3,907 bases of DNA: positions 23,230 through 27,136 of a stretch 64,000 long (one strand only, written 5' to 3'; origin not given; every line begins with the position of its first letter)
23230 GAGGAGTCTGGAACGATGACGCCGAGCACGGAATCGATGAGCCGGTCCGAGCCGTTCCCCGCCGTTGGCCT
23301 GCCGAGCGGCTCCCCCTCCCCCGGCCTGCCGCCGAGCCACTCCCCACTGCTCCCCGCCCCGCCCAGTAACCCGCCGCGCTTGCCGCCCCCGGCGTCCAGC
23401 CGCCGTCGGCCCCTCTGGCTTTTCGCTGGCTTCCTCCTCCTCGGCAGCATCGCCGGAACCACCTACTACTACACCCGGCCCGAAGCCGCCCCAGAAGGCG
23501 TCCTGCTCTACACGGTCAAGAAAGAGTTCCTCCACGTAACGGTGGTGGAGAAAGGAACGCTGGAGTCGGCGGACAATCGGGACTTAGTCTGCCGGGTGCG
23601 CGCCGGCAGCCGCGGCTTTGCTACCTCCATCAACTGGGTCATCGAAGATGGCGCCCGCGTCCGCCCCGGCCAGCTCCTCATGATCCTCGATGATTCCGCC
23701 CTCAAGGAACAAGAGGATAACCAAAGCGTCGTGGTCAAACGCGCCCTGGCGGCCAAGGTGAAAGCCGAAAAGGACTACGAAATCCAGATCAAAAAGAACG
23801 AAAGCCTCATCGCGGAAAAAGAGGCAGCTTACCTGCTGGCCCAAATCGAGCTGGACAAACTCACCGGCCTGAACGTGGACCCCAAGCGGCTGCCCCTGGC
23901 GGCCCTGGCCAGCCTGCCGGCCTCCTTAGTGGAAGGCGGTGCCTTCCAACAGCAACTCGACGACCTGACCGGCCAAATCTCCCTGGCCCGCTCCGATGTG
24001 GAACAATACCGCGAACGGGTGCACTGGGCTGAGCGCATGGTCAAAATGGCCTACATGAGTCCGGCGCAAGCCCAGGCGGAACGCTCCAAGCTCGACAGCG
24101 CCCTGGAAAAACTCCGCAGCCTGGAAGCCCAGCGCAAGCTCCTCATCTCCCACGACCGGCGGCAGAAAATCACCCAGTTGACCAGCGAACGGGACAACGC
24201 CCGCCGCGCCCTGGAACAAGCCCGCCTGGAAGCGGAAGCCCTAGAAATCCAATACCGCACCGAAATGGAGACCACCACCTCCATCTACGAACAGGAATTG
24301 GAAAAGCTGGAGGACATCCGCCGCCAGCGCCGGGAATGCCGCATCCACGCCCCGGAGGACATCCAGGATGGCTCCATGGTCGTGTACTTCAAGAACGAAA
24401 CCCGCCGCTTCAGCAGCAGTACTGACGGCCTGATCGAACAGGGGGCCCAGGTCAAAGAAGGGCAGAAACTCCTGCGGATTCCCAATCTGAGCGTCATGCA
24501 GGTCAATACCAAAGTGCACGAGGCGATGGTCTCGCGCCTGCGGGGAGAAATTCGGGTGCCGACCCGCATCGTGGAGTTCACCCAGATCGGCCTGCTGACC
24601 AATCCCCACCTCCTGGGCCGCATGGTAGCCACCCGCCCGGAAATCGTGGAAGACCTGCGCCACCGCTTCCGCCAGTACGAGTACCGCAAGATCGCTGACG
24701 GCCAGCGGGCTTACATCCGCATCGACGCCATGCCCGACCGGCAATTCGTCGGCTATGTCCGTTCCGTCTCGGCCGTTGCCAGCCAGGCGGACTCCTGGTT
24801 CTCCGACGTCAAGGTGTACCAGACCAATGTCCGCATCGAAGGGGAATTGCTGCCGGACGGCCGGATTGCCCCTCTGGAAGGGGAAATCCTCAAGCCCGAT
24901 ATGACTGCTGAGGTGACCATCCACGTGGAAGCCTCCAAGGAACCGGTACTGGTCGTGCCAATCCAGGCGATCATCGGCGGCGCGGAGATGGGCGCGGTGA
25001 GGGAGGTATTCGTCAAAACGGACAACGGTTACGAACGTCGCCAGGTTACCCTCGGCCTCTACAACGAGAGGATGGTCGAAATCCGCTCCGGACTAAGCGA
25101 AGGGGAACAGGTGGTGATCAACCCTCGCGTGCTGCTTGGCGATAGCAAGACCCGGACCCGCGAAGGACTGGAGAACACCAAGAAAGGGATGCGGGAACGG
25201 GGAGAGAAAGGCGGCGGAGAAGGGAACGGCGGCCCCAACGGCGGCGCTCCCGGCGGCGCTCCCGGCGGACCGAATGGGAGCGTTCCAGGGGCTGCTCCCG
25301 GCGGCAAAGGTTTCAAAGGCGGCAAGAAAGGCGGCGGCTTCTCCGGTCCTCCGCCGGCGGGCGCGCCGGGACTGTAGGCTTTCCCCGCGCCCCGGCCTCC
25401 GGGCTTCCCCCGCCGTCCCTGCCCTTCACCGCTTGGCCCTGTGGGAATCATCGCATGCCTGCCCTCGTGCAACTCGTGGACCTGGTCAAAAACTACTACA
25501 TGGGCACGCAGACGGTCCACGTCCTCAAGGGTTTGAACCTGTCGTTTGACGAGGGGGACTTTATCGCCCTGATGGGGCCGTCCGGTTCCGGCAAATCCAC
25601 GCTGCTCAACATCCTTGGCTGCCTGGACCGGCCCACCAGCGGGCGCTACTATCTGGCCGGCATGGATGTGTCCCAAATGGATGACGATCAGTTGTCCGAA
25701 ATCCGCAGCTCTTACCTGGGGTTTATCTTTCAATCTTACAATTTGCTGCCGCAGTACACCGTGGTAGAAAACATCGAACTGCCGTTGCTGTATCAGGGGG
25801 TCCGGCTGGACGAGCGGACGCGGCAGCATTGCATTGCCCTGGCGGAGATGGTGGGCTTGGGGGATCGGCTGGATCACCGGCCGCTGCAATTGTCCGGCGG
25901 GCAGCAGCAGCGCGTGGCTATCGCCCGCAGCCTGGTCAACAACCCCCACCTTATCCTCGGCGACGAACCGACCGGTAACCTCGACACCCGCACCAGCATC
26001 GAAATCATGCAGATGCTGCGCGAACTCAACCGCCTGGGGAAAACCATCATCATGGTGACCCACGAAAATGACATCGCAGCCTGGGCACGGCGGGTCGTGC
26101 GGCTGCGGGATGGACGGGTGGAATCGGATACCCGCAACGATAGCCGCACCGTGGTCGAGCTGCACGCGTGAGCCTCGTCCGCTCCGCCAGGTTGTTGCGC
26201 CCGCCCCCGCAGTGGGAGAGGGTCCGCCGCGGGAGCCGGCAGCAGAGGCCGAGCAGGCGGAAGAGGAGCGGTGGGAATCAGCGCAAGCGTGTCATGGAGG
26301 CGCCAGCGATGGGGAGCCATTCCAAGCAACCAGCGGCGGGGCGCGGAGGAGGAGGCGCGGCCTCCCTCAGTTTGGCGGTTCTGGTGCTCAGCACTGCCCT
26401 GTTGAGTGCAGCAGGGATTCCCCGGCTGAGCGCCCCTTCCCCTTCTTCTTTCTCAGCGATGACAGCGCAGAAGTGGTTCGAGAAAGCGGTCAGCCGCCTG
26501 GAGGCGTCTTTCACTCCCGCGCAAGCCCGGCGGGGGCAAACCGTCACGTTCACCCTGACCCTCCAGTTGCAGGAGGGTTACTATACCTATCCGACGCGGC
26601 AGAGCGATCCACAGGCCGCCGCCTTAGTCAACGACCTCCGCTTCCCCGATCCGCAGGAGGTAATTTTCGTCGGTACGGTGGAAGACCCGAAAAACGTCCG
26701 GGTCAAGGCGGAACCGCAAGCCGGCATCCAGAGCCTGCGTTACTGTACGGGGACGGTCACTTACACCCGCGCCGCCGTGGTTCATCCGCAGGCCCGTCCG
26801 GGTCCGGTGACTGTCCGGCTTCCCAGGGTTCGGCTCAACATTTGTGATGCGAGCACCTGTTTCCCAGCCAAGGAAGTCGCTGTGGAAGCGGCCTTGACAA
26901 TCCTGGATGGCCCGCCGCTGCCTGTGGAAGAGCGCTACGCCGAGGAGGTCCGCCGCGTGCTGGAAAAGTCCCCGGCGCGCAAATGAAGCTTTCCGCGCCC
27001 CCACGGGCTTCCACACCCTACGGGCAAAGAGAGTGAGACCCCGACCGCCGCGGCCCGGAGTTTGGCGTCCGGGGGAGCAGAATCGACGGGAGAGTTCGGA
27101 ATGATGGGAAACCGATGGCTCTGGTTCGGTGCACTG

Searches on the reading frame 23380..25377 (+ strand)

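Call 32: search_protein_families(library=pfam, proteins=[window:23380-25377:+], max_evalue=0.001)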
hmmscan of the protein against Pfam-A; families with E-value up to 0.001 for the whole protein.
window:23380-25377:+ (665 aa): 2 families
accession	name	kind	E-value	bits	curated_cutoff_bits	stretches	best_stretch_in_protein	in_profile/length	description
PF13533.13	Biotin_lipoyl_2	-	7.6e-06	26.1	29.8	0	352-367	16-31/32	Biotin-lipoyl like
PF16576.10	HlyD_D23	-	0.00054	19.7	30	0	352-393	124-165/214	Barrel-sandwich domain of CusB or HlyD membrane-fusion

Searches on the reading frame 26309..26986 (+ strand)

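Call 34: search_protein_families(library=pfam, proteins=[window:26309-26986:+], max_evalue=0.001)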
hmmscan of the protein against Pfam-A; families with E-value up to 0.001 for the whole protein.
window:26309-26986:+ (225 aa): 1 family
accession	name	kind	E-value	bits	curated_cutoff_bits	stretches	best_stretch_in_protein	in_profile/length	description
PF11412.14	DsbD_N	-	0.00026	21.4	25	0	71-117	13-61/119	Thiol:disulfide interchange protein DsbD, N-terminal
